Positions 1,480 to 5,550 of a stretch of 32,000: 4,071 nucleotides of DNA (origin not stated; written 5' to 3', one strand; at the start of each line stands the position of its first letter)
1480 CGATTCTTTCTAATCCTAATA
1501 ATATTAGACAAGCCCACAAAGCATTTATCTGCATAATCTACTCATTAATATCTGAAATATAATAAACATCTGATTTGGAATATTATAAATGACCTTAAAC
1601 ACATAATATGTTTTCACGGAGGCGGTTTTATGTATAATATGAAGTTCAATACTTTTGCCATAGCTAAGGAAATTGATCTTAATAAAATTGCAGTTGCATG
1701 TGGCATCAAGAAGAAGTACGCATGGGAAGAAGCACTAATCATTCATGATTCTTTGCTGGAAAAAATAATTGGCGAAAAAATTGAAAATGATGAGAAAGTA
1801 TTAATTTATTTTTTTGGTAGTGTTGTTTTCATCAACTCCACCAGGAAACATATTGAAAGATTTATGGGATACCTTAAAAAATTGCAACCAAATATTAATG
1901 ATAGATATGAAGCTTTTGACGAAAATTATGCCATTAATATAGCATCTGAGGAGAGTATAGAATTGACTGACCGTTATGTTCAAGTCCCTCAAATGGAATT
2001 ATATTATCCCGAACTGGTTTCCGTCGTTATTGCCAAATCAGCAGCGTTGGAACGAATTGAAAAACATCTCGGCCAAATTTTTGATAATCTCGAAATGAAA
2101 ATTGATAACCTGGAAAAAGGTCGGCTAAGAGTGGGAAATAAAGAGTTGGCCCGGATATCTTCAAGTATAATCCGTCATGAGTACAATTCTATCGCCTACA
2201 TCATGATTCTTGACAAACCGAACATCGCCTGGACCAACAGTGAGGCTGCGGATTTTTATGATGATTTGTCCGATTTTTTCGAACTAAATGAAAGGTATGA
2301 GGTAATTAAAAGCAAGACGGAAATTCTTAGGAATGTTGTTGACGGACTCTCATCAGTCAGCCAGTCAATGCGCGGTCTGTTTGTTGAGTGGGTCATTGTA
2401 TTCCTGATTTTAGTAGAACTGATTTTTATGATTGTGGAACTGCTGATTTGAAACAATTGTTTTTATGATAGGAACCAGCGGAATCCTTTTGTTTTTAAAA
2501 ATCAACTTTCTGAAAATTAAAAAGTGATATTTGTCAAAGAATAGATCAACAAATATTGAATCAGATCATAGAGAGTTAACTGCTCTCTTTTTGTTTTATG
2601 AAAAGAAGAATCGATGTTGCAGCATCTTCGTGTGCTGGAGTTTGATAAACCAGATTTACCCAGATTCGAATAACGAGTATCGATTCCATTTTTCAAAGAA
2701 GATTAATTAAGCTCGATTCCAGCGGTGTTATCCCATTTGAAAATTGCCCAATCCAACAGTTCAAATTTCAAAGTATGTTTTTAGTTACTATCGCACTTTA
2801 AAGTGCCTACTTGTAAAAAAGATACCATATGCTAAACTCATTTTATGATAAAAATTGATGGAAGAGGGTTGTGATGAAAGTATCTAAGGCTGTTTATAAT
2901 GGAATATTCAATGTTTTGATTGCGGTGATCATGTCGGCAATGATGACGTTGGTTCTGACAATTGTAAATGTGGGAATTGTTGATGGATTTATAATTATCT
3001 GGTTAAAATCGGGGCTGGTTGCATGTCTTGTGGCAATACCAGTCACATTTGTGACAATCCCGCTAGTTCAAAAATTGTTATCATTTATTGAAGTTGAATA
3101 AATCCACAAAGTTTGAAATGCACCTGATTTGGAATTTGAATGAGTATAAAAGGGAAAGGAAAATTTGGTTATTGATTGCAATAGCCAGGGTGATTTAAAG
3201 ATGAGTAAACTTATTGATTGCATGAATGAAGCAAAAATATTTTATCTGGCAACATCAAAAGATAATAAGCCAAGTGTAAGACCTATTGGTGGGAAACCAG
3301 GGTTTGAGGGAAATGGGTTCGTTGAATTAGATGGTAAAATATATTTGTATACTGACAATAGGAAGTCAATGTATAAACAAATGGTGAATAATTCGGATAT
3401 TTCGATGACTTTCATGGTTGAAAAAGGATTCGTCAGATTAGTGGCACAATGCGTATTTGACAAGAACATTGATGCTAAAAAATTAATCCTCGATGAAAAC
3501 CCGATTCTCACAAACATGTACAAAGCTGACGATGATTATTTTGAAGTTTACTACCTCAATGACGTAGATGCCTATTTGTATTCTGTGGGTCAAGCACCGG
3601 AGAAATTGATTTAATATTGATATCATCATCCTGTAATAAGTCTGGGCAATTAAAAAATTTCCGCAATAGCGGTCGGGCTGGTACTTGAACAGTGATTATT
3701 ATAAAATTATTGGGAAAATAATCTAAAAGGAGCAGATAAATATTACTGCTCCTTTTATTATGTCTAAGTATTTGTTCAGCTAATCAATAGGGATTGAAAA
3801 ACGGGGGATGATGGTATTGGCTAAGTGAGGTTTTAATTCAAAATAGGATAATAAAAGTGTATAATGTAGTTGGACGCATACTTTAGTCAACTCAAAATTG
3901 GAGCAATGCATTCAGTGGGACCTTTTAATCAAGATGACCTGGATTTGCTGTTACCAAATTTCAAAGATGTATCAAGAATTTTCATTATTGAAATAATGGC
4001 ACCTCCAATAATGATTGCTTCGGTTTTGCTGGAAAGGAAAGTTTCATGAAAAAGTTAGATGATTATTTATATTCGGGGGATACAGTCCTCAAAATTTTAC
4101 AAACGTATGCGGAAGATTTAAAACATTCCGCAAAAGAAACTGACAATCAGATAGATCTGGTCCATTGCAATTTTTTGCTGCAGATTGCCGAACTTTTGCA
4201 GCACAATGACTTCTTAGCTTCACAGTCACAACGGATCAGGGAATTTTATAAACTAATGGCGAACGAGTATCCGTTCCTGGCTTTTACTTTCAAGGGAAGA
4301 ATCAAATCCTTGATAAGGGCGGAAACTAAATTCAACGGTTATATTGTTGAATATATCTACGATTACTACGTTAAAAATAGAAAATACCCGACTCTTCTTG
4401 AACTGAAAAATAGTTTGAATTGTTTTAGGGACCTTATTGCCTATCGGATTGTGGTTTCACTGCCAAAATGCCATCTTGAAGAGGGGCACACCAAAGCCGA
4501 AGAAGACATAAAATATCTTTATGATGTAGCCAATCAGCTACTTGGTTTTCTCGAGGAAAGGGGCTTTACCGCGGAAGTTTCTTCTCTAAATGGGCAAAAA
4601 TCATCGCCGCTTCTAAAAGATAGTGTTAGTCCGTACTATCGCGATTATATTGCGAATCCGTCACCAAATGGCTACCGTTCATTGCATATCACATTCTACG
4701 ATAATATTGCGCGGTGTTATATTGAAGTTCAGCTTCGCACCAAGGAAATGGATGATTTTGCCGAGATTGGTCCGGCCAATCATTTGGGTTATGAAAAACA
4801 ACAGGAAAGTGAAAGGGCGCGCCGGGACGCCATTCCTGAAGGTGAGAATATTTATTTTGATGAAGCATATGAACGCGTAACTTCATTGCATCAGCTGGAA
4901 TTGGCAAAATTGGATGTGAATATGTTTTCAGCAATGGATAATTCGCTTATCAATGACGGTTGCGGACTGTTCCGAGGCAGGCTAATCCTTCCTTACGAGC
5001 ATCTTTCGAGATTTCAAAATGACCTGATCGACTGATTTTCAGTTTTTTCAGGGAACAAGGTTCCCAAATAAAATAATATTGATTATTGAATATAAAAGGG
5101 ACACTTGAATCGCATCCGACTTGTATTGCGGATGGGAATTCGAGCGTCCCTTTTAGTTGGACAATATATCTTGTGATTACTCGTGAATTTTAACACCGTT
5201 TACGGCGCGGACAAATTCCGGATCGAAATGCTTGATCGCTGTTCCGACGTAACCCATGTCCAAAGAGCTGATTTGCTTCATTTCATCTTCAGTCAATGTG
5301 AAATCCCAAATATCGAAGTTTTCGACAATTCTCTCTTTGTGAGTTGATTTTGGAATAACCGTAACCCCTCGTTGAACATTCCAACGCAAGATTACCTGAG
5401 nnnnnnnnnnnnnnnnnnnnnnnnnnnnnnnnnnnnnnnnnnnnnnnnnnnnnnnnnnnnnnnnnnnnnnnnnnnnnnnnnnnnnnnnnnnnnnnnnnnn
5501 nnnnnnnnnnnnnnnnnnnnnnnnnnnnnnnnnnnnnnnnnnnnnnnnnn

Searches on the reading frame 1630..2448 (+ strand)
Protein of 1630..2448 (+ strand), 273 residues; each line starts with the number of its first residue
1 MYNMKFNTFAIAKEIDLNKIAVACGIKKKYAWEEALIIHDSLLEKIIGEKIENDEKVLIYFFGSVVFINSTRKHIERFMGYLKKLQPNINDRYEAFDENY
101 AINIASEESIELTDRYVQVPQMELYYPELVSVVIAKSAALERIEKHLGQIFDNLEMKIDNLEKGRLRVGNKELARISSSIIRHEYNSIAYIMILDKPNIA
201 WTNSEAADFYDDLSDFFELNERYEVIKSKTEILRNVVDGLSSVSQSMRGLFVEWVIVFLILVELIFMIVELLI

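Call 37: search_protein_families(library=pfam, proteins=[window:1630-2448:+], max_evalue=0.001)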
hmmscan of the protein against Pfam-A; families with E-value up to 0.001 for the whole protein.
window:1630-2448:+ (273 aa): 1 family
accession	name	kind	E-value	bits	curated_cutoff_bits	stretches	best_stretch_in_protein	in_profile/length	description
PF02582.19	DUF155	-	6.3e-25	88.7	27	1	57-226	1-173/174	RMND1/Sif2-Sif3/Mrx10, DUF155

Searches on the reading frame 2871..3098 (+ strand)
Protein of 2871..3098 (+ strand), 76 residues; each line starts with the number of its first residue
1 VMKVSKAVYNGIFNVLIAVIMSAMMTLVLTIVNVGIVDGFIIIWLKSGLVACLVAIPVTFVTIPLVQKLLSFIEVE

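Call 37: search_protein_families(library=pfam, proteins=[window:2871-3098:+], max_evalue=0.001)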
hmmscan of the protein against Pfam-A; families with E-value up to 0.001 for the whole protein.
window:2871-3098:+ (76 aa): 1 family
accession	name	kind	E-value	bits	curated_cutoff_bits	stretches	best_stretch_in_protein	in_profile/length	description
PF11391.13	DUF2798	-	2.8e-15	56.5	23.5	1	15-71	1-57/59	Protein of unknown function (DUF2798)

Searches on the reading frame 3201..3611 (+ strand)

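Call 37: search_protein_families(library=pfam, proteins=[window:3201-3611:+], max_evalue=0.001)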
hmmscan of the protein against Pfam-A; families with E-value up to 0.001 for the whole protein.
window:3201-3611:+ (137 aa): 1 family
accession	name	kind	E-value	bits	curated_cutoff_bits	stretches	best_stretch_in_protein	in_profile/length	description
PF01243.27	PNPOx_N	-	1.7e-05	25.6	28.1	1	7-84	8-73/120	Pyridoxamine 5'-phosphate oxidase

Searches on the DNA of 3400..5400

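Call 12: search_rna_families(source=window, start=3400, end=5400, threshold=evalue, max_evalue=1, show_alignments=3)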
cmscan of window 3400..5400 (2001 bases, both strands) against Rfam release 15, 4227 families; matches with E-value up to 1: 5.
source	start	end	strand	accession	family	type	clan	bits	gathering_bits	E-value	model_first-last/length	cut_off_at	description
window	3724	3761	+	RF04343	Plastid-psbA-2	Cis-reg;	CL00153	26.6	55.8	0.027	1-60/60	no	Plastid-psbA-2 3UTR RNA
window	4744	4843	+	RF02055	STnc380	Gene; sRNA;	-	22.7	60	0.13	1-108/108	no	Enterobacterial sRNA STnc380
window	3720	3757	-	RF04343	Plastid-psbA-2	Cis-reg;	CL00153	21.5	55.8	0.55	1-60/60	no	Plastid-psbA-2 3UTR RNA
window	3948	4030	+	RF00081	ArcZ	Gene; sRNA;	-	21.4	66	0.098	1-106/106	no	ArcZ RNA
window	3714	3771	-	RF03858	mir-1991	Gene; miRNA;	-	21.1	66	0.79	1-66/66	no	mir-1991 microRNA precursor family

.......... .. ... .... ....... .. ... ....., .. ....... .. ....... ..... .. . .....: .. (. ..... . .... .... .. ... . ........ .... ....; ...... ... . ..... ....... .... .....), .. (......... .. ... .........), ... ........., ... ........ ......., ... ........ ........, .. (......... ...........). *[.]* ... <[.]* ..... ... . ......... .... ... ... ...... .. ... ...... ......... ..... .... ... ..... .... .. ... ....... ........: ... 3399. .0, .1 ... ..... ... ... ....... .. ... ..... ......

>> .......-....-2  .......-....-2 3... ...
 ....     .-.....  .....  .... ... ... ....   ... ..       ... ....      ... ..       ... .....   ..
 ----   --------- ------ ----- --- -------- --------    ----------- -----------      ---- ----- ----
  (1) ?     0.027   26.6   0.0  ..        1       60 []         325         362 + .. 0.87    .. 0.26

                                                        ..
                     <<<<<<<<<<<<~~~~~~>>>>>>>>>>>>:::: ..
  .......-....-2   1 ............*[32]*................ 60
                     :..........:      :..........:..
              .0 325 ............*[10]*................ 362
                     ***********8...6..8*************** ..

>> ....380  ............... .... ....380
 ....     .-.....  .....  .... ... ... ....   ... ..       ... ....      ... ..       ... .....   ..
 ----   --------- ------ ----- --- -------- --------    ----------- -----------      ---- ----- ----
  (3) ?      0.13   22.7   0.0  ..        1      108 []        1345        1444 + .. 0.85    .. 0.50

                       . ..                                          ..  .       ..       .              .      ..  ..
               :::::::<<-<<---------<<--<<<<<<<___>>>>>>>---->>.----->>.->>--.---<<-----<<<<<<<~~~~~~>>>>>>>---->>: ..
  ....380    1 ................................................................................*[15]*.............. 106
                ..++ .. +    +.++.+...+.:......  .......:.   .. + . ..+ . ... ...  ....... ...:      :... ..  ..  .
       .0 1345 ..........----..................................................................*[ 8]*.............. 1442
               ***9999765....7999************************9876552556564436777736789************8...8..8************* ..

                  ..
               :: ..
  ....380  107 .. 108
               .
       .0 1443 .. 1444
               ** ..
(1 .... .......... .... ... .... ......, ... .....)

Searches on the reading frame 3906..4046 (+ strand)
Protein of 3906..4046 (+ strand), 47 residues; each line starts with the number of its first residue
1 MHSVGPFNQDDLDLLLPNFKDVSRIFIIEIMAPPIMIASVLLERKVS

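Call 3: search_protein_families(library=pfam, proteins=[window:3906-4046:+], max_evalue=1)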
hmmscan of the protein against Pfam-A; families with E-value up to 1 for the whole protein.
window:3906-4046:+ (47 aa): 0 families

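Call 5: search_protein_families(library=padloc, proteins=[window:3906-4046:+], max_evalue=1)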
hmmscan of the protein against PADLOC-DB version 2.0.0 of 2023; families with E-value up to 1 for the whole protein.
window:3906-4046:+ (47 aa): 0 families
